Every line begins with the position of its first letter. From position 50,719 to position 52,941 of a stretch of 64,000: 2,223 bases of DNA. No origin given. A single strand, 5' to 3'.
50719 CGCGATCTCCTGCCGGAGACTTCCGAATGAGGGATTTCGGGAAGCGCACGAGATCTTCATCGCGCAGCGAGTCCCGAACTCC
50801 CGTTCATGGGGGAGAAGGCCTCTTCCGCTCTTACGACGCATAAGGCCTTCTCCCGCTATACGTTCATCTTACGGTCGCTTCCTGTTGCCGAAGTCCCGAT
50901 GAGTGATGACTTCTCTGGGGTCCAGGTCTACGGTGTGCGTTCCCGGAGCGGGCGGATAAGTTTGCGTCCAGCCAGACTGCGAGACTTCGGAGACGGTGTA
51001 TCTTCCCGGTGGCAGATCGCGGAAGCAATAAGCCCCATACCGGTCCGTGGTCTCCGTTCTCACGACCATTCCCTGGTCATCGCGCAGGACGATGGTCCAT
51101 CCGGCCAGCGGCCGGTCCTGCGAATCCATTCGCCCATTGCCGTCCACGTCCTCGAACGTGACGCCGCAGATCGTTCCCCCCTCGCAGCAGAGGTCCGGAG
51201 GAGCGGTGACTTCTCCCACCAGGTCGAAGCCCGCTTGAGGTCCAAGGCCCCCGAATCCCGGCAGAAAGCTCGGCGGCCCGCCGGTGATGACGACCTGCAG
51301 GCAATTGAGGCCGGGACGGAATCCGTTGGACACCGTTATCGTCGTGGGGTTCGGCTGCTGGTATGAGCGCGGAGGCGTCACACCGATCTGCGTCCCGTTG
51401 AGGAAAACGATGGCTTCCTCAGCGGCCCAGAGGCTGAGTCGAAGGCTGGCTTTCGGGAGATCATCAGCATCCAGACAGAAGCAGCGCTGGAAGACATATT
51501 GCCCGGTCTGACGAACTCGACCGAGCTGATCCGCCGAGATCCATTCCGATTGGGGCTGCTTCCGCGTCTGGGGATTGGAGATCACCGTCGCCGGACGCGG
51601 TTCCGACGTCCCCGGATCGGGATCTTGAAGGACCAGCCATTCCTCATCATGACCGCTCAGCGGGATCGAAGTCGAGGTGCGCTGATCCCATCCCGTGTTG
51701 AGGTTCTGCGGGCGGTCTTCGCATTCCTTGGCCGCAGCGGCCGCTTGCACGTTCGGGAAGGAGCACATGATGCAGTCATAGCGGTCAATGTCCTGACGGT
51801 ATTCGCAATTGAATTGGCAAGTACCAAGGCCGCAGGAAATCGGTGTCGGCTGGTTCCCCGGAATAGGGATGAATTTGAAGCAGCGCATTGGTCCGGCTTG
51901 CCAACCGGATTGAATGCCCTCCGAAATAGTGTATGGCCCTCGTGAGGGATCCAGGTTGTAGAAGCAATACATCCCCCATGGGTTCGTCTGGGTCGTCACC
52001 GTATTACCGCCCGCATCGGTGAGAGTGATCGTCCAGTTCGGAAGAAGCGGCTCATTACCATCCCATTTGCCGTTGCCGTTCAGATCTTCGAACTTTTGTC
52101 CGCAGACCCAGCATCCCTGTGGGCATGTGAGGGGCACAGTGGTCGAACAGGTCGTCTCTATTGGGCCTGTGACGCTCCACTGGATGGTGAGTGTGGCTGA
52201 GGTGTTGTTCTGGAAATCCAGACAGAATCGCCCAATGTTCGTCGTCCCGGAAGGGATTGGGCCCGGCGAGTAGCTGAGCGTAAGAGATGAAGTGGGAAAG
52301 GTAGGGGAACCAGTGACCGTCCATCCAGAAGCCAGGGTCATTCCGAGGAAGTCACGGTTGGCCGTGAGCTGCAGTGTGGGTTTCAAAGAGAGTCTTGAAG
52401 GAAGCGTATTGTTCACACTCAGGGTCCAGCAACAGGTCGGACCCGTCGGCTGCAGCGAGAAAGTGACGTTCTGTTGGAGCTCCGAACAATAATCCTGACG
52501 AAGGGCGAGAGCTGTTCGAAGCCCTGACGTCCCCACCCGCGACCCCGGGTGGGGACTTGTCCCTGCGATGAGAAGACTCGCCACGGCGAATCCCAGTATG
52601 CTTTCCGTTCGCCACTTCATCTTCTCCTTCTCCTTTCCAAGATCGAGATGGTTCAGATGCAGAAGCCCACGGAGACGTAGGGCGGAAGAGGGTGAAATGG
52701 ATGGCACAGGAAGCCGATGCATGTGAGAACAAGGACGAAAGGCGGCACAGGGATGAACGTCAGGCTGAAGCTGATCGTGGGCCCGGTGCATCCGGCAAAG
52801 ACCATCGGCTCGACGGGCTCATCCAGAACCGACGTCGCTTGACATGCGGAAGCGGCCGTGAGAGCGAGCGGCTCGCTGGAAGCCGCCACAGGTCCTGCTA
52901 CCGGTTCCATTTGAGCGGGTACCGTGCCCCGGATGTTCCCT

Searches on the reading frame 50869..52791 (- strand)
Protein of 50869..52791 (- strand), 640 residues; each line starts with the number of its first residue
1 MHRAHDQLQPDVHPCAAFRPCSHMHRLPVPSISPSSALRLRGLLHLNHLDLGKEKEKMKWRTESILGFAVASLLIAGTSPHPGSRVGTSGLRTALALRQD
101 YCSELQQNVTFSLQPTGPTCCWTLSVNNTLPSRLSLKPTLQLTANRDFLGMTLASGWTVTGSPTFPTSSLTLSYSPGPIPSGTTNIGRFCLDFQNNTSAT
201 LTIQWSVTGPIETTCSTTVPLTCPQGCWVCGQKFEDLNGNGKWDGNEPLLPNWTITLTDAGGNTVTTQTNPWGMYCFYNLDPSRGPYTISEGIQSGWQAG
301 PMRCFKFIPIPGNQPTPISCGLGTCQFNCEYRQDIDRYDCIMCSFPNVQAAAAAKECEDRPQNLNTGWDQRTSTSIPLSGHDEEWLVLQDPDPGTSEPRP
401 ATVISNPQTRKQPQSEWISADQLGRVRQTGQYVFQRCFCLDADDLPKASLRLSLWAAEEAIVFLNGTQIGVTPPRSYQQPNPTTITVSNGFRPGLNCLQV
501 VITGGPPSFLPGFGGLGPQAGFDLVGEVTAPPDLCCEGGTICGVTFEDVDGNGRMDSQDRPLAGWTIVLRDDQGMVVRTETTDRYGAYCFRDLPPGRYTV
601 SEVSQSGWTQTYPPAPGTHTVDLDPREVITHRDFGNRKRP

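Call 19: search_protein_families(library=pfam, proteins=[window:50869-52791:-], max_evalue=0.001)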
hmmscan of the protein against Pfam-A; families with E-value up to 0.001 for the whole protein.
window:50869-52791:- (640 aa): 3 families
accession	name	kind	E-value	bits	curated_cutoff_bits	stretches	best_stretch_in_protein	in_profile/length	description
PF17210.9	SdrD_B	-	1.6e-23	83.5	29.7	2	543-624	5-86/112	SdrD B-like domain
PF13620.12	CarboxypepD_reg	-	8.1e-14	52.2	32.3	1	556-611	8-63/82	Carboxypeptidase regulatory-like domain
PF17802.7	SpaA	-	6.1e-09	36.4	23.1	1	555-604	8-60/91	Prealbumin-like fold domain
